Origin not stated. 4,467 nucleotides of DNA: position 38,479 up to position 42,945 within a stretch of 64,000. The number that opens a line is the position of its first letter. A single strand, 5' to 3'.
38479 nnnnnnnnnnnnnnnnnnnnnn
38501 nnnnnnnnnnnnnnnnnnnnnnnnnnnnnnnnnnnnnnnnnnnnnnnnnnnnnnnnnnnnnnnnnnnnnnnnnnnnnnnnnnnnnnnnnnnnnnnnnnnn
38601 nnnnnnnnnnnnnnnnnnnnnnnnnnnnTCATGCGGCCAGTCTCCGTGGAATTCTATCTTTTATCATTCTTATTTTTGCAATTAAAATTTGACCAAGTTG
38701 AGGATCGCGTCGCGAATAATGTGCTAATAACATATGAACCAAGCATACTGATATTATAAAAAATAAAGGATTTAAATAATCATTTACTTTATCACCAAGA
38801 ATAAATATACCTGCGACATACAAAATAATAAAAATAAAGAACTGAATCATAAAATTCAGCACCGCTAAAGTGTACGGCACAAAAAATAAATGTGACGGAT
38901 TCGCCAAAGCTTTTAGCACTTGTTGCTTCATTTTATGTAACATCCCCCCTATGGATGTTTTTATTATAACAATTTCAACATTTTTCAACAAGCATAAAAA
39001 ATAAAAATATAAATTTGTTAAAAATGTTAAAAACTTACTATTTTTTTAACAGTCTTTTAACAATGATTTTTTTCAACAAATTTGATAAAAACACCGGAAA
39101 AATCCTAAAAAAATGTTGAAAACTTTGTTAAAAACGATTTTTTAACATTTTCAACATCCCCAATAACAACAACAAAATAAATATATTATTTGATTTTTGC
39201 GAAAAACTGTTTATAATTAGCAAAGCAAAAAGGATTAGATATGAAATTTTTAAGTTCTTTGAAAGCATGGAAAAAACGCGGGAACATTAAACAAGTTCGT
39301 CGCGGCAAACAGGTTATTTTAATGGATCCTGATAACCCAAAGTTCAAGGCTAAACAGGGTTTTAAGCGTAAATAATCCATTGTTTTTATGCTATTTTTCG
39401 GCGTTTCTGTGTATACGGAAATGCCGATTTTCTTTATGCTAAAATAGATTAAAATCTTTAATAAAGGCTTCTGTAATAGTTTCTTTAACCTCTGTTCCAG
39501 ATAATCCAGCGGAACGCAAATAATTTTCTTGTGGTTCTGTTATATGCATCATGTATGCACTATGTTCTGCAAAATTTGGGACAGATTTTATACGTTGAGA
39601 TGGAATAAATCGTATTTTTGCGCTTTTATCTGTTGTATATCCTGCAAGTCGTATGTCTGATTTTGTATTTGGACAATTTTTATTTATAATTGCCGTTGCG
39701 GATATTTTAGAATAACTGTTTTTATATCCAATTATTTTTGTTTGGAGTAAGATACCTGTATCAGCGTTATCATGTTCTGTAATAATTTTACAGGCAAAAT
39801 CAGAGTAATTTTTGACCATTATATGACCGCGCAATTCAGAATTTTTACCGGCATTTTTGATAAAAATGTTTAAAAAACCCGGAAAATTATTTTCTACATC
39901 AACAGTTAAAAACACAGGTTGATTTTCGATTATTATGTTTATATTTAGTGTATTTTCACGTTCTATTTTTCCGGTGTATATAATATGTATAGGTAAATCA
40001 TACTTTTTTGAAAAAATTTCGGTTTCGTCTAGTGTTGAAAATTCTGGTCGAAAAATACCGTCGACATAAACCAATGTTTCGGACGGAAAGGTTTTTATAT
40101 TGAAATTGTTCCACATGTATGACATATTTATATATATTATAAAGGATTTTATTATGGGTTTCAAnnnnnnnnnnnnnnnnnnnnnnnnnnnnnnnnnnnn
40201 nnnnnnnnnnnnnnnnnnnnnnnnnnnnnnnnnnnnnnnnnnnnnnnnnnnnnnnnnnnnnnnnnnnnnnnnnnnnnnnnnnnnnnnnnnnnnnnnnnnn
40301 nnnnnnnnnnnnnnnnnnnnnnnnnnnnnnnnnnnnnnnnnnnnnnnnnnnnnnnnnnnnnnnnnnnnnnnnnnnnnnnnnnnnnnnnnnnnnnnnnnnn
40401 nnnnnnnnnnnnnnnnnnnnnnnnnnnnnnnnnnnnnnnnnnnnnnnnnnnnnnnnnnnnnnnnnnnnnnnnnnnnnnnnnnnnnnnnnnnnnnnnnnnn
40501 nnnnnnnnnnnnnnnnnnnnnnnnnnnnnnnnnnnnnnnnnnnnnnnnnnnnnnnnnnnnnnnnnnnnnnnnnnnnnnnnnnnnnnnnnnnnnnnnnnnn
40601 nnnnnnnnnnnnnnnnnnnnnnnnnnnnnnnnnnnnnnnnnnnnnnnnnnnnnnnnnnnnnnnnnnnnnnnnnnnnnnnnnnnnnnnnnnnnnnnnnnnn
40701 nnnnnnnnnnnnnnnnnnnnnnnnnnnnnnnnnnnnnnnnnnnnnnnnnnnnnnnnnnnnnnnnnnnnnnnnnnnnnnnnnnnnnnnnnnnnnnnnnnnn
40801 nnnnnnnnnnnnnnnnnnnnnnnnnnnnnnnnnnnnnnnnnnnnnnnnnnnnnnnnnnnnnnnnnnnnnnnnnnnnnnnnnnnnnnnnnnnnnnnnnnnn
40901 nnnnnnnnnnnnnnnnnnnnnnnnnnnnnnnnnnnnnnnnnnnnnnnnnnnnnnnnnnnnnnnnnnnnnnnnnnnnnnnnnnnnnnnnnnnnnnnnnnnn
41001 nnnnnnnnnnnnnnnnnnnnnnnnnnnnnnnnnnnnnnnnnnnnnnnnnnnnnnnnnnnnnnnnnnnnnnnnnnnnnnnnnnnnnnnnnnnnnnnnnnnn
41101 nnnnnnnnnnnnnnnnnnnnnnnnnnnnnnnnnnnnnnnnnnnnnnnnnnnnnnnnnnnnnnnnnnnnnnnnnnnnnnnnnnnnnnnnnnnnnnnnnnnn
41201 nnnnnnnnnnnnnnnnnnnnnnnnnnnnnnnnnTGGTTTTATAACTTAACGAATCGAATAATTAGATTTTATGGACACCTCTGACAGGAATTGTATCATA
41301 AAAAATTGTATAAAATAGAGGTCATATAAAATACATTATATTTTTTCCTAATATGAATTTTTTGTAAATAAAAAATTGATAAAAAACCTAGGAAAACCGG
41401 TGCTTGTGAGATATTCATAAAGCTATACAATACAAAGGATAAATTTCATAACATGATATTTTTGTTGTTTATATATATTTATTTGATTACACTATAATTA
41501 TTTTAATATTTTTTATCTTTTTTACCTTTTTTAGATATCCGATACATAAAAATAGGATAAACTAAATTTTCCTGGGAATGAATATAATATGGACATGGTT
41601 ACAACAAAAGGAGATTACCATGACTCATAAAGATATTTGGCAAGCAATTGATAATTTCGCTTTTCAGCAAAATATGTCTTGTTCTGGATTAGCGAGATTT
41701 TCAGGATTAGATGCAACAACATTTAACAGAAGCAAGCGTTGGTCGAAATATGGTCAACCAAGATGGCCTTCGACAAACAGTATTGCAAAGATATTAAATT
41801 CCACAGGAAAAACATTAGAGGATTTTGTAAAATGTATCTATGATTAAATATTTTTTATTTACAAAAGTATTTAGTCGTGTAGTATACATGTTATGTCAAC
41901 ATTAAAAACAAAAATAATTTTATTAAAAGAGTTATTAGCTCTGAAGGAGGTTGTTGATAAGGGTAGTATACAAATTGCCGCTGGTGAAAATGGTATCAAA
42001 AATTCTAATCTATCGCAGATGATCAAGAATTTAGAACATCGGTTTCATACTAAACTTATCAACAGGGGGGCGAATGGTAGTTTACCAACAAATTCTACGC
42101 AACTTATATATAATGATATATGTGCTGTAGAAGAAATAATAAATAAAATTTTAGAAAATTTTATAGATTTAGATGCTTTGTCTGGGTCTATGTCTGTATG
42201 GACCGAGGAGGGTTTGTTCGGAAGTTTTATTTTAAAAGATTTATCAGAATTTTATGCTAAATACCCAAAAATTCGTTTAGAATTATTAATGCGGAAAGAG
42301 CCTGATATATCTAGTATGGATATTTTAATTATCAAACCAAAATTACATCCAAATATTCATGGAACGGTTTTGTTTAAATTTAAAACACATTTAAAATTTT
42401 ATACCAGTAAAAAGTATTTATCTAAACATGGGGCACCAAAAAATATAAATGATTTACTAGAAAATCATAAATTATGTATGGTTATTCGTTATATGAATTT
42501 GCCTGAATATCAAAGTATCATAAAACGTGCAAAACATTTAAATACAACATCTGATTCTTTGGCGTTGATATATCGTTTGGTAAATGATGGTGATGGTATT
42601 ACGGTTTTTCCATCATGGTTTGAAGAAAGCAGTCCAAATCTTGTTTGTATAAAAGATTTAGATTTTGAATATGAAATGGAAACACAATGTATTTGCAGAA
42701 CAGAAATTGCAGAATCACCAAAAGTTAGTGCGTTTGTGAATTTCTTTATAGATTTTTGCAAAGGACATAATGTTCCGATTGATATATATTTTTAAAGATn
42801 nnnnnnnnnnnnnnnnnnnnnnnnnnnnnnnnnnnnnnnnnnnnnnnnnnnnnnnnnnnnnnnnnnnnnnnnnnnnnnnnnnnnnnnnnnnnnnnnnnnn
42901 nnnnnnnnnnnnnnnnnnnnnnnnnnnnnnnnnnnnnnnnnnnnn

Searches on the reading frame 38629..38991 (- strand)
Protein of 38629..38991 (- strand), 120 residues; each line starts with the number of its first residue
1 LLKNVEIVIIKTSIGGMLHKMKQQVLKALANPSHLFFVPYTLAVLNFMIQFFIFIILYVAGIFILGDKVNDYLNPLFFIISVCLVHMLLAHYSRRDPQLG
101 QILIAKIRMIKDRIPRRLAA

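Call 30: search_protein_families(library=pfam, proteins=[window:38629-38991:-], max_evalue=0.001)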
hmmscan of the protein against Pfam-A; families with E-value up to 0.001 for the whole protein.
window:38629-38991:- (120 aa): 1 family
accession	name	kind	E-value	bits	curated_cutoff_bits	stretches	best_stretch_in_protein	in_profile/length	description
PF05101.18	VirB3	-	7.5e-06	26.6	23.9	1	24-109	4-73/84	Type IV secretory pathway, VirB3-like protein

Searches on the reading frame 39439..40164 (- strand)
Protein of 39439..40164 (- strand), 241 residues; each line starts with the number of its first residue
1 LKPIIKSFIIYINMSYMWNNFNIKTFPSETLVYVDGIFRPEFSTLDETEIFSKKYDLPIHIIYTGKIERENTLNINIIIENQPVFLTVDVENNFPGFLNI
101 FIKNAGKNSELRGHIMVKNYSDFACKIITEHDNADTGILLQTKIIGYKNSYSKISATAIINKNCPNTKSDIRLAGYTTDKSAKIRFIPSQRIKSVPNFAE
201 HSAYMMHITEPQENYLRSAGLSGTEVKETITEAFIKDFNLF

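Call 30: search_protein_families(library=pfam, proteins=[window:39439-40164:-], max_evalue=0.001)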
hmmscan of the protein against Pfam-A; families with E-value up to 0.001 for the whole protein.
window:39439-40164:- (241 aa): 1 family
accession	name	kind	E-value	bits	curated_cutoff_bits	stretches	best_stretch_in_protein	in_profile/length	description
PF01458.23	SUFBD_core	-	1.1e-06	28.7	27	1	100-234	98-232/232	SUF system FeS cluster assembly, SufBD core domain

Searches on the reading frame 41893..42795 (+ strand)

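Call 30: search_protein_families(library=pfam, proteins=[window:41893-42795:+], max_evalue=0.001)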
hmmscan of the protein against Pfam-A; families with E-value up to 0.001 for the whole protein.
window:41893-42795:+ (300 aa): 2 families
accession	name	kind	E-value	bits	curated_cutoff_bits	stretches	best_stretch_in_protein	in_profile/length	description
PF03466.25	LysR_substrate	-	5.2e-10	39.5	28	1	108-287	16-206/209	LysR substrate binding domain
PF00126.33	HTH_1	-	1.6e-09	38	26.6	1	11-66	1-56/60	Bacterial regulatory helix-turn-helix protein, lysR family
